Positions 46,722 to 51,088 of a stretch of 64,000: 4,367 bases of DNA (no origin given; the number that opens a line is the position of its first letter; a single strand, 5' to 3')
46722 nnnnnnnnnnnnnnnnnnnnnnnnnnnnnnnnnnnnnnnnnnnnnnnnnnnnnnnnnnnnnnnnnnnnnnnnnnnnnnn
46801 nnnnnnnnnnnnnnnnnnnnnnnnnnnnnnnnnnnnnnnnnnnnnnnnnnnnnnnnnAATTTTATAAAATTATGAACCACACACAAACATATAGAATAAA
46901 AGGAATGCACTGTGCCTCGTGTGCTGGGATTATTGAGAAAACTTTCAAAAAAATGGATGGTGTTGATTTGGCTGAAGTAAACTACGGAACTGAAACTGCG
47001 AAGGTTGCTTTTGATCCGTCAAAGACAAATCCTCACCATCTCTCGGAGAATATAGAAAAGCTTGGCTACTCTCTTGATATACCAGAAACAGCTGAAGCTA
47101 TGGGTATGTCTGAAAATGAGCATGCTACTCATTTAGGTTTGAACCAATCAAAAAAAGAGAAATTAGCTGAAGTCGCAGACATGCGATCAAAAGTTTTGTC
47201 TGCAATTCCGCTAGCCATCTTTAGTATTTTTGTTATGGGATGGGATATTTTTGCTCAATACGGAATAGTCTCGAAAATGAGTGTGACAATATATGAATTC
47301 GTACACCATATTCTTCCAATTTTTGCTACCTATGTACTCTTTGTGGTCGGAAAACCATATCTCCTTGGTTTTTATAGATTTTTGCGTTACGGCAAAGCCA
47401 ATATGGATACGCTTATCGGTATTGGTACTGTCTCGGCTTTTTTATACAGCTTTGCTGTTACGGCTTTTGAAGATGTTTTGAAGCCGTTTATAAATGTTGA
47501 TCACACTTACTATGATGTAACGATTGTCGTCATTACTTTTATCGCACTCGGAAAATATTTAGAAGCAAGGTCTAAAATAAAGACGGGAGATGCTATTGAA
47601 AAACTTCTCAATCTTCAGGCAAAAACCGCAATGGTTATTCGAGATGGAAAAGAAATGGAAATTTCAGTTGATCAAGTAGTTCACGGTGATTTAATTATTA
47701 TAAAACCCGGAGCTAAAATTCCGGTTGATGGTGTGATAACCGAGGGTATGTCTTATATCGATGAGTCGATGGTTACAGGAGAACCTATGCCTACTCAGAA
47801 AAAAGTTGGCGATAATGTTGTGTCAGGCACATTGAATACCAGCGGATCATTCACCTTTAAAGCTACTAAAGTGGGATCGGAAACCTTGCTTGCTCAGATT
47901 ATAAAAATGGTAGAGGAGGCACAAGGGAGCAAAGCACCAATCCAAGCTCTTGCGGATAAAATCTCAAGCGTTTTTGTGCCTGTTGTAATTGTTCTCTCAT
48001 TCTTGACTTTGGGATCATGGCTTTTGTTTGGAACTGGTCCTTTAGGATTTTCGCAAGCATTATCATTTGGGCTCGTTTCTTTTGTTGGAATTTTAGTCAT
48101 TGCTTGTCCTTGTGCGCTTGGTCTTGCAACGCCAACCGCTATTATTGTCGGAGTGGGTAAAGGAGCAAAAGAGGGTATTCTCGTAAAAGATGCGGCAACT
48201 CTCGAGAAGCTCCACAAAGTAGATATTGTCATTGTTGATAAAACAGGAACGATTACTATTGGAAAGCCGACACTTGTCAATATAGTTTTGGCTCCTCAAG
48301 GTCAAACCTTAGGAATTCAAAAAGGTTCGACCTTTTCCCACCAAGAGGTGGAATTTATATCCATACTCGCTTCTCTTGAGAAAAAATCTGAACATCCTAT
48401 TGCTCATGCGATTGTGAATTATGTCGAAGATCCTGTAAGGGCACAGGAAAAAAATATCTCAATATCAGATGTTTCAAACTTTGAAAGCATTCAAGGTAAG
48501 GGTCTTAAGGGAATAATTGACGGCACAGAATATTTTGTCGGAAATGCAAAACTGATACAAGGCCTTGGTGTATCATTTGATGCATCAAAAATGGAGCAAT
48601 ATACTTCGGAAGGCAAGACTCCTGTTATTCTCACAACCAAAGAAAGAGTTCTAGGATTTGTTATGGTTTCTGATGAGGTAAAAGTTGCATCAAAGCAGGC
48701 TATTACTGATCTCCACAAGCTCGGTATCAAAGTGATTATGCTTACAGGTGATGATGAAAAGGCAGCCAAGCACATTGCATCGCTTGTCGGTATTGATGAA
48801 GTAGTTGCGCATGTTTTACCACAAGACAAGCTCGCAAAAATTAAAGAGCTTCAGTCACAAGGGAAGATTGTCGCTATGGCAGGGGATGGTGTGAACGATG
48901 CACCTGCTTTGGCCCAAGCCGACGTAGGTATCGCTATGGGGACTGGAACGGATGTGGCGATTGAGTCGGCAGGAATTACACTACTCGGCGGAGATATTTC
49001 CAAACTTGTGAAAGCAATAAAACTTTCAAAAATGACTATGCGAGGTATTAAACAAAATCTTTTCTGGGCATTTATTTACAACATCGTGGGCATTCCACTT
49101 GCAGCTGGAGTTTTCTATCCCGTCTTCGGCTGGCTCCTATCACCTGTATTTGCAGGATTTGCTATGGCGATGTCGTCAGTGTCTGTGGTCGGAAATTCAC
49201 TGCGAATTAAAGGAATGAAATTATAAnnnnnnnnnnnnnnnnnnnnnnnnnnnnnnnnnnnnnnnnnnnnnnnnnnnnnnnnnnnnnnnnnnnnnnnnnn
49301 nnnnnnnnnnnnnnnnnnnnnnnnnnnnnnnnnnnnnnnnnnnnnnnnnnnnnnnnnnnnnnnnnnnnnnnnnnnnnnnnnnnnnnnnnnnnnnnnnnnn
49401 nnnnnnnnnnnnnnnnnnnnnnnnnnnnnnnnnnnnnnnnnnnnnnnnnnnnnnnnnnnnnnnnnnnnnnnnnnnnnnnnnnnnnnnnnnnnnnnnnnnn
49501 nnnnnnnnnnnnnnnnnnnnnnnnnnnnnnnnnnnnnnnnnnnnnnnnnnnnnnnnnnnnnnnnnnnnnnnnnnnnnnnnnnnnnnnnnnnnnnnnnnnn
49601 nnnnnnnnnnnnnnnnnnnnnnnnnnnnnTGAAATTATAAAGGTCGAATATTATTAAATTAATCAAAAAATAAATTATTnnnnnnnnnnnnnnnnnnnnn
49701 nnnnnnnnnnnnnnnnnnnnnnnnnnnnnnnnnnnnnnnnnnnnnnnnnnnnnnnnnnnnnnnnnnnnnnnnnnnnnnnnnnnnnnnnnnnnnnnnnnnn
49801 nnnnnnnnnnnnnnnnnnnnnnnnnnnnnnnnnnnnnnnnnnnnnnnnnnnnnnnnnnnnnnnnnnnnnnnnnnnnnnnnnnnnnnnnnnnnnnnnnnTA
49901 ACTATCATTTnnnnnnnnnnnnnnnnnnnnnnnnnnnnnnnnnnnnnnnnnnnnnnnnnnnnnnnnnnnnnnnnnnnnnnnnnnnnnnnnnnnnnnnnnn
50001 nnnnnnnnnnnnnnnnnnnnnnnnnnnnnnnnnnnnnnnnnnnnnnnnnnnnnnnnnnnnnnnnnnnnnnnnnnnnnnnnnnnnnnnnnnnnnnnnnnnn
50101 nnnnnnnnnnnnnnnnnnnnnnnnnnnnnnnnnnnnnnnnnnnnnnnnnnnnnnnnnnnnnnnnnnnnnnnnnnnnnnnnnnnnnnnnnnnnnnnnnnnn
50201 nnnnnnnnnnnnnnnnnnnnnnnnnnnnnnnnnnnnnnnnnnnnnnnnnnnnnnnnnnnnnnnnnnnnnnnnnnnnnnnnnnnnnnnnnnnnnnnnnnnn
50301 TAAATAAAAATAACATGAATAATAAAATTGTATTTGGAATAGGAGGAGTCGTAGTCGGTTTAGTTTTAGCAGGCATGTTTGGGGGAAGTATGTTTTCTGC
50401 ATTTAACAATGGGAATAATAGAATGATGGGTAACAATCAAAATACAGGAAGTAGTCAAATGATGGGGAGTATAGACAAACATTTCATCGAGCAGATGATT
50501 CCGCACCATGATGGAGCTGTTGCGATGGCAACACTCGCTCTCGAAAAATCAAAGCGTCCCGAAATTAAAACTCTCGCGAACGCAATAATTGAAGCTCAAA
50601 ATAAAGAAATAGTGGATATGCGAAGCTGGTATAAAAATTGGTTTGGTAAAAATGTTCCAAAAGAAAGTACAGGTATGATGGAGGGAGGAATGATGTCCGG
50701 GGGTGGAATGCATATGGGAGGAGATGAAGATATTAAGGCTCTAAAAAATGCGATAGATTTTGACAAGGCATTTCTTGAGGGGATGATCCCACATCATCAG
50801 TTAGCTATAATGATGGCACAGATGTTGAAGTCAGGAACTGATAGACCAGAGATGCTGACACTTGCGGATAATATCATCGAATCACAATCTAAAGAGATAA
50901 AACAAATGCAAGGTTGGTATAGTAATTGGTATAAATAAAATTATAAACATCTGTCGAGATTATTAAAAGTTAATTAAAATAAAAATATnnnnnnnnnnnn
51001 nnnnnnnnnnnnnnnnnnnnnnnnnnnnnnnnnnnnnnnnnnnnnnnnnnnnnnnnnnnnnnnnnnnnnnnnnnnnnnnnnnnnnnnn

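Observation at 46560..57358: Copper island with a NirK-type nitrite reductase and a csoR promoter carrying a perfect palindromic operator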

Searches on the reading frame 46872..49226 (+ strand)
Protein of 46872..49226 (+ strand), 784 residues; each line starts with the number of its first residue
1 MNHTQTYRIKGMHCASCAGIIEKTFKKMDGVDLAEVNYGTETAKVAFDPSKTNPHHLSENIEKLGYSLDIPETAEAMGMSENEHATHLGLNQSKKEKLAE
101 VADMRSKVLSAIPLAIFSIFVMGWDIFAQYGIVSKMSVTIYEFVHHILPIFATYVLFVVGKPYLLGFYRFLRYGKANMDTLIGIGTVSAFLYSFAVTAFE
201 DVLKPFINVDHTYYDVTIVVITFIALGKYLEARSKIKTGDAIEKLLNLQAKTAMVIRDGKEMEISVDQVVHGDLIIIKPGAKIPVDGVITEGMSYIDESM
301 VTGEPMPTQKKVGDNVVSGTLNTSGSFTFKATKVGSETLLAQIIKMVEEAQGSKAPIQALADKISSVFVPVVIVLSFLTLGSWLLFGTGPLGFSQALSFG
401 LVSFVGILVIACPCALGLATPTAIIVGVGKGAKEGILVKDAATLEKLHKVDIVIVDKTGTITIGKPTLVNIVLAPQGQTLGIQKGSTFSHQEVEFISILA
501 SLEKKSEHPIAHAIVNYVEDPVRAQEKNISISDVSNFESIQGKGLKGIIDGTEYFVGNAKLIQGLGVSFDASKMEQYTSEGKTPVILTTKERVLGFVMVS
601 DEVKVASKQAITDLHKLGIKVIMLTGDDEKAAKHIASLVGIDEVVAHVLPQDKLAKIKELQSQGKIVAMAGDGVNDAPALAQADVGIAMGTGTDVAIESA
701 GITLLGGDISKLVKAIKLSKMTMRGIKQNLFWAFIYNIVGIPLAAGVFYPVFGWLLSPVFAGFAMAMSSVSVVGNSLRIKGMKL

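Call 6: search_protein_families(library=pfam, proteins=[window:46872-49226:+], max_evalue=0.01)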
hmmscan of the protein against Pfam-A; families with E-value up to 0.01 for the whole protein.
window:46872-49226:+ (784 aa): 4 families
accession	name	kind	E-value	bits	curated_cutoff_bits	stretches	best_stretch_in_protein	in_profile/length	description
PF00122.25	E1-E2_ATPase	-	4.4e-58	196.2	28.1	1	248-433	2-180/181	E1-E2 ATPase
PF00702.32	Hydrolase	-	1.1e-31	111.2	26.4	1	450-684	1-191/191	haloacid dehalogenase-like hydrolase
PF00403.32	HMA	-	9.3e-16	58.4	24.8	1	6-66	1-61/62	Heavy-metal-associated domain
PF08282.18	Hydrolase_3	-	1.1e-05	25.7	20.9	1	658-700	197-239/255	haloacid dehalogenase-like hydrolase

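Call 8: search_protein_families(library=ncbifam, proteins=[window:46872-49226:+], max_evalue=0.01)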
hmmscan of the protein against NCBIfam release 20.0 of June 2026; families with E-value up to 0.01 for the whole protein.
window:46872-49226:+ (784 aa): 33 families (the best 25 are shown)
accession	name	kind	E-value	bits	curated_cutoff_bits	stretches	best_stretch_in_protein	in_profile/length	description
NF007952.0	PRK10671.1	equivalog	2.5e-189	631.3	1316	1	4-779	104-831/838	copper-exporting P-type ATPase CopA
TIGR01525.1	ATPase-IB_hvy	subfamily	1.1e-186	622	346.25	1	178-778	1-559/560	heavy metal translocating P-type ATPase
TIGR01511.1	ATPase-IB1_Cu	subfamily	8.9e-174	579.3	397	1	160-780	2-542/542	copper-translocating P-type ATPase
NF008262.1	PRK11033.1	equivalog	3.4e-113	379.6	1005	2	218-733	199-688/731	zinc/cadmium/mercury/lead-transporting ATPase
TIGR01512.1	ATPase-IB2_Cd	subfamily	2.2e-112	376.3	313.5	2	215-521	19-286/494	cadmium family heavy metal-translocating P-type ATPase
NF033775.1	P_type_ZntA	exception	9.6e-99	331.6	1240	2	218-734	205-690/732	Zn(II)/Cd(II)/Pb(II) translocating P-type ATPase ZntA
TIGR01494.1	ATPase_P-type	subfamily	6.4e-91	305.2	62.3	2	487-748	221-464/478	HAD-IC family P-type ATPase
TIGR01647.1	ATPase-IIIA_H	equivalog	5.5e-59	200.1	615.5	2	213-644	55-484/755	plasma-membrane proton-efflux P-type ATPase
TIGR01497.1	kdpB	equivalog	1.1e-57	195.6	527.9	1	230-721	87-565/675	potassium-transporting ATPase subunit KdpB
TIGR01517.1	ATPase-IIB_Ca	equivalog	4.6e-46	157.4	507.05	2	249-474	154-384/882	calcium-translocating P-type ATPase, PMCA-type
NF010609.0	PRK14010.1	equivalog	5.5e-46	157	1323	1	193-721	45-560/673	K(+)-transporting ATPase subunit B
TIGR01522.1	ATPase-IIA2_Ca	equivalog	3.3e-39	134.4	798.3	3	644-729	567-653/854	calcium-transporting P-type ATPase, PMR1-type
TIGR01106.1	ATPase-IIC_X-K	subfamily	7.3e-37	126.7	946.1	3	169-471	65-365/997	Na,H/K antiporter P-type ATPase subunit alpha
TIGR01116.1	ATPase-IIA1_Ca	equivalog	6.5e-36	123.7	703.4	2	591-730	455-609/799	calcium-translocating P-type ATPase, SERCA-type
TIGR01523.1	ATPase-IID_K-Na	equivalog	9.1e-31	106.3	645.05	3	644-731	671-759/997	potassium/sodium efflux P-type ATPase, fungal-type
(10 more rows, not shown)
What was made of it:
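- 46872..49226 (+): copA, a P1B-1 Cu(I)-exporting ATPase with one N-terminal HMA domain. Calls 6, 8: TIGR01511, 579 bits against a cut-off of 397.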

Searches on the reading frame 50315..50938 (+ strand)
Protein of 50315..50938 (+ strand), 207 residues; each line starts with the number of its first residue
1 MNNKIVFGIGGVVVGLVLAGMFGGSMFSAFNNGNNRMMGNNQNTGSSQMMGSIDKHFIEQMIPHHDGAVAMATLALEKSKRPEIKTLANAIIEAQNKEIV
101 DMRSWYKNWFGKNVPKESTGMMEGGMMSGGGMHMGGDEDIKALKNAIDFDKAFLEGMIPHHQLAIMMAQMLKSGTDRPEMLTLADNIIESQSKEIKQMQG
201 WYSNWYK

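Call 6: search_protein_families(library=pfam, proteins=[window:50315-50938:+], max_evalue=0.01)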
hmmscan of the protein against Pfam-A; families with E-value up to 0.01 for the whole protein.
window:50315-50938:+ (207 aa): 2 families
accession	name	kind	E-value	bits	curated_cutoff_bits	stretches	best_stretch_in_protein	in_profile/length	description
PF03713.19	DUF305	-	8.9e-47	159.4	27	1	54-202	1-151/151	Domain of unknown function (DUF305)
PF13628.12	DUF4142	-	7.3e-09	36.5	27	1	54-187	3-124/138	Domain of unknown function (DUF4142)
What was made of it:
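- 50315..50938 (+): DUF305/CopM-type extracytoplasmic copper-binding protein with two CopM repeats and an N-terminal anchor. Call 6: PF03713, E 8.9e-47.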

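Call 8: search_protein_families(library=ncbifam, proteins=[window:50315-50938:+], max_evalue=0.01)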
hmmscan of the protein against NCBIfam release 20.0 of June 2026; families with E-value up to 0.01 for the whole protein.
window:50315-50938:+ (207 aa): 1 family
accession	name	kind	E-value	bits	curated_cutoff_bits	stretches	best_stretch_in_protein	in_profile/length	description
NF049983.1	CopM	equivalog_domain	2.3e-36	123.6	90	2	45-105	12-72/73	CopM family metallochaperone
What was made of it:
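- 50315..50938 (+): Call 8: NF049983, 123.6 bits against a cut-off of 90.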
